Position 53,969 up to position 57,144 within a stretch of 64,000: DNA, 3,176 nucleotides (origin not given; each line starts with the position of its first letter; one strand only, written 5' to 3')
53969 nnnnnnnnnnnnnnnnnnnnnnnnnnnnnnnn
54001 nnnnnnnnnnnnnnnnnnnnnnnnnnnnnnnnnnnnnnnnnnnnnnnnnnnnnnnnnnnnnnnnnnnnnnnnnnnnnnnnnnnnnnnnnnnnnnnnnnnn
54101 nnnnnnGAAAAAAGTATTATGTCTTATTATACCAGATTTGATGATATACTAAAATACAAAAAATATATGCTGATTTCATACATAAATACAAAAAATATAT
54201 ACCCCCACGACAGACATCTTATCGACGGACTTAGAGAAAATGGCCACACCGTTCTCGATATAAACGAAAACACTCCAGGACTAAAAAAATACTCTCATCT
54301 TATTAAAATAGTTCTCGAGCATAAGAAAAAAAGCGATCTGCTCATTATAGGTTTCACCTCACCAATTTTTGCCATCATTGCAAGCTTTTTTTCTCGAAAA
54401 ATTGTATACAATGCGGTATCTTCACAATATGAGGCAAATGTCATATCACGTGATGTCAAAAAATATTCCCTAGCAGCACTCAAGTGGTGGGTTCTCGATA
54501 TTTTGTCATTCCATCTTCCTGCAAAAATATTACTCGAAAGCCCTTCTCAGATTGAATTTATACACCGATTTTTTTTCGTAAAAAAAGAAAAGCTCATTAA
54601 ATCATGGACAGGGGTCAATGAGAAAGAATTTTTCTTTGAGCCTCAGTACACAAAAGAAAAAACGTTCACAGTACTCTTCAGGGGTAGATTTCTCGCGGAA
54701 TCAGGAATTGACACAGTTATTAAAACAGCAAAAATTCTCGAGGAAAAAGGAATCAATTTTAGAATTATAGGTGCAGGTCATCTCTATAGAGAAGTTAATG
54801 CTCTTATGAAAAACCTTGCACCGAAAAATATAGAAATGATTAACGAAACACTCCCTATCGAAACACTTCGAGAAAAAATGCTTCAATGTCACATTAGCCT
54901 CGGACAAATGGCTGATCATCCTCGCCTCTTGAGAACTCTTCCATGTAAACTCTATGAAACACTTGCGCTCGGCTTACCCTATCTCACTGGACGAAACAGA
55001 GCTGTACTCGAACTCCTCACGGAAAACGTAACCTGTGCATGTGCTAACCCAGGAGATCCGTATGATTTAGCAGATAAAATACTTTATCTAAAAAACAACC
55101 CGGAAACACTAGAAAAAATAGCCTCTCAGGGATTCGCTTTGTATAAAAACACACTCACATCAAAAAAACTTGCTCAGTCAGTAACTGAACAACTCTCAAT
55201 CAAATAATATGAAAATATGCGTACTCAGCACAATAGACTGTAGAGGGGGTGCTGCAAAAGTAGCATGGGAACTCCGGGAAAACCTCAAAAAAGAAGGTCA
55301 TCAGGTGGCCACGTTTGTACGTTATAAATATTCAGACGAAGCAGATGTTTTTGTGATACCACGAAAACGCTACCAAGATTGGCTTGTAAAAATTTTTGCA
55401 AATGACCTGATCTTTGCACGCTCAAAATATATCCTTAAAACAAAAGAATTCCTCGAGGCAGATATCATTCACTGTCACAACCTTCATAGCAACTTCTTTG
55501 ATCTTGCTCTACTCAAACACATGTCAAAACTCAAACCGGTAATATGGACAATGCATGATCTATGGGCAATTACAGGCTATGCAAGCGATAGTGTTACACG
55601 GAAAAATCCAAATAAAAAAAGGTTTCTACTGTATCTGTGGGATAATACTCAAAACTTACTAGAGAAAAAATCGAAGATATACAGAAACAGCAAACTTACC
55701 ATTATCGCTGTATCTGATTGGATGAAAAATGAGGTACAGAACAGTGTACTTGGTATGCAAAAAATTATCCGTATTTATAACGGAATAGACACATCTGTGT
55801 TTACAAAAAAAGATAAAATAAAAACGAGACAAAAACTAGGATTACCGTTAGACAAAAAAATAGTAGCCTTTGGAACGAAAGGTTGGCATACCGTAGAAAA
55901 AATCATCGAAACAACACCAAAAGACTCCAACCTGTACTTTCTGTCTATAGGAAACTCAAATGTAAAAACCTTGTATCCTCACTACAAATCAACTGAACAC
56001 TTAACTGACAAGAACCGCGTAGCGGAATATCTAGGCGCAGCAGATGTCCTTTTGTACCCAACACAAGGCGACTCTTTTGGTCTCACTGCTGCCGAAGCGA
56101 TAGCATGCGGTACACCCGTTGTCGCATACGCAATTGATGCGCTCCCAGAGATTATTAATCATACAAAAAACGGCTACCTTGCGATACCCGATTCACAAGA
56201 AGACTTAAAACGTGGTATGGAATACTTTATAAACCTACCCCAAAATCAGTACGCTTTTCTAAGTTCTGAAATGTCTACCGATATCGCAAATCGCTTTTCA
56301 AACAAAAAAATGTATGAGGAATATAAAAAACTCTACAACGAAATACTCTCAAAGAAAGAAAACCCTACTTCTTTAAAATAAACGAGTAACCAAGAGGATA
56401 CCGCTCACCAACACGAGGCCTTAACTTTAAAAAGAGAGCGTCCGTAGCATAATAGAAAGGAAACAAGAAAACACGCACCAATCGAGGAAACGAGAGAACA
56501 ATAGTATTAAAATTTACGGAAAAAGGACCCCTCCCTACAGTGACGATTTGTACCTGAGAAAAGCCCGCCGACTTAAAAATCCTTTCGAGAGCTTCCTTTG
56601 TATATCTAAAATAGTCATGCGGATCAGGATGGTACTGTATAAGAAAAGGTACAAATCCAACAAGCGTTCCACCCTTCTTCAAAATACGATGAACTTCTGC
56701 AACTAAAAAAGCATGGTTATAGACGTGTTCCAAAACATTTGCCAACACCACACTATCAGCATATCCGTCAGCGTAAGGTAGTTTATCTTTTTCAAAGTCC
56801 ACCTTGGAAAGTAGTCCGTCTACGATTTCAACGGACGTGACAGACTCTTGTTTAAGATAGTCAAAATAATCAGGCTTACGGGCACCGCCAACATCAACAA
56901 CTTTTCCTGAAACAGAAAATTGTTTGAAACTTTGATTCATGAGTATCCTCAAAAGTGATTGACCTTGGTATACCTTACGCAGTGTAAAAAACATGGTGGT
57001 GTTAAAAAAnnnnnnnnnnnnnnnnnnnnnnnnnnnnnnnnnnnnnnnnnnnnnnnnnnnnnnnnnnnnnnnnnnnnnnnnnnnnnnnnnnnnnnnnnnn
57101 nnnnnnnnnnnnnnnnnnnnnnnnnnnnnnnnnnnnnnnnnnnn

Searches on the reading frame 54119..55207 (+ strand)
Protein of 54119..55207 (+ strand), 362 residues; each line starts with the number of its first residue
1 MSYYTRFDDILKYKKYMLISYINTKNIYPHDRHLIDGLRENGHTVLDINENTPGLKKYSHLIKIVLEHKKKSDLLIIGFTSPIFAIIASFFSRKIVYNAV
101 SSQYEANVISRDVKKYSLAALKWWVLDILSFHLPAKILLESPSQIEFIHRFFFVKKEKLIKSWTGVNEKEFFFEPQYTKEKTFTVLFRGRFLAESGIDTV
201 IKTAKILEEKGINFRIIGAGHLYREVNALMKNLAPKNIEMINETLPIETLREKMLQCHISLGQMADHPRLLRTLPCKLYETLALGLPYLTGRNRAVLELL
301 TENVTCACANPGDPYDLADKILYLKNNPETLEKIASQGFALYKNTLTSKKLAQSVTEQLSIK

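Call 10: search_protein_families(library=pfam, proteins=[window:54119-55207:+], max_evalue=0.001)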
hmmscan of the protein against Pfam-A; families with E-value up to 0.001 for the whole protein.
window:54119-55207:+ (362 aa): 3 families
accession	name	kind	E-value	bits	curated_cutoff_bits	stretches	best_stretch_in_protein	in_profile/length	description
PF00534.26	Glycos_transf_1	-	1.1e-14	54.8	26.4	1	170-338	3-169/172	Glycosyl transferases group 1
PF13692.12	Glyco_trans_1_4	-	2.3e-11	44.5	27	1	183-325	2-140/142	Glycosyl transferases group 1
PF13524.12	Glyco_trans_1_2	-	1.5e-07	31.9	25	1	208-349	10-136/144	Glycosyl transferase-like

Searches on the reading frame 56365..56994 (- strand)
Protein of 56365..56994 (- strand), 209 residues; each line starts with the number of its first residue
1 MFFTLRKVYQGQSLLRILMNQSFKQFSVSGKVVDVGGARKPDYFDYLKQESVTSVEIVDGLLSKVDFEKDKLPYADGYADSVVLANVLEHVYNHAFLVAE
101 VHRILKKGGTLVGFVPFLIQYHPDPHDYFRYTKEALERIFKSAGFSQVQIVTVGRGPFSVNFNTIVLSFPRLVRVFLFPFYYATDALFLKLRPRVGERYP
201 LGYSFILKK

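Call 5: search_protein_families(library=pfam, proteins=[window:56365-56994:-], max_evalue=0.01)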
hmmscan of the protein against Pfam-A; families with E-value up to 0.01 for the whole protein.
window:56365-56994:- (209 aa): 4 families
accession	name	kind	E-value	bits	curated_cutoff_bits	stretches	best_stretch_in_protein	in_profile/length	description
PF08241.18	Methyltransf_11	-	1.5e-09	38.8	21.2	1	66-112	50-94/95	Methyltransferase domain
PF13489.12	Methyltransf_23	-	8.3e-09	35.8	27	1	23-148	17-162/164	Methyltransferase domain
PF08242.18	Methyltransf_12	-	0.0014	19.8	30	1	64-111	50-98/98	Methyltransferase domain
PF13649.12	Methyltransf_25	-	0.0021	19.2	27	1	70-109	56-97/97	Methyltransferase domain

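Call 6: search_protein_families(library=ncbifam, proteins=[window:56365-56994:-], max_evalue=0.01)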
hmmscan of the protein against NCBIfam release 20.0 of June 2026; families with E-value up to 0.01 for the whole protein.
window:56365-56994:- (209 aa): 10 families
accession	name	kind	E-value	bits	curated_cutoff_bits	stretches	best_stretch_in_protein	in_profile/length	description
NF041537.1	ArsM_AhpD_UU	exception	0.00014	20.8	510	1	64-112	131-179/345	arsenite methyltransferase/AhpD domain selenoprotein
NF045667.1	MTase_DVU1556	equivalog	0.00054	19.5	155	1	65-112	71-118/213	DVU_1556 family methyltransferase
NF041675.1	sarc_dimgly_tmase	equivalog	0.00065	19.7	550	1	57-118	113-174/278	sarcosine/dimethylglycine N-methyltransferase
NF052510.1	methyltran_MpqE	exception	0.0008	18.8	335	0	65-112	103-150/234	methyl-plastoquinone biosynthesis methyltransferase MpqE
NF040539.1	AST_met_ArsM_2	exception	0.00084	19.2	240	1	53-117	100-166/262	putative arsinothricin biosynthesis methyltransferase ArsM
NF001243.0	PRK00216.1-4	equivalog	0.00089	18.7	235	0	69-131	107-172/237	demethylmenaquinone methyltransferase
NF001240.0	PRK00216.1-1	equivalog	0.00098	18.2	378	1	60-112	115-167/251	bifunctional demethylmenaquinone methyltransferase/2-methoxy-6-polyprenyl-1,4-benzoquinol methylase UbiE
NF001241.0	PRK00216.1-2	equivalog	0.0014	18.3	327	1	62-139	96-173/231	demethylmenaquinone methyltransferase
NF047649.1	MTase_UXPK_star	exception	0.0036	16.4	460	1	65-112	130-180/283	methyltransferase/UXPK-star double selenoprotein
TIGR02752.1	MenG_heptapren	equivalog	0.0051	16.4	419.85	0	69-137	105-176/231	demethylmenaquinone methyltransferase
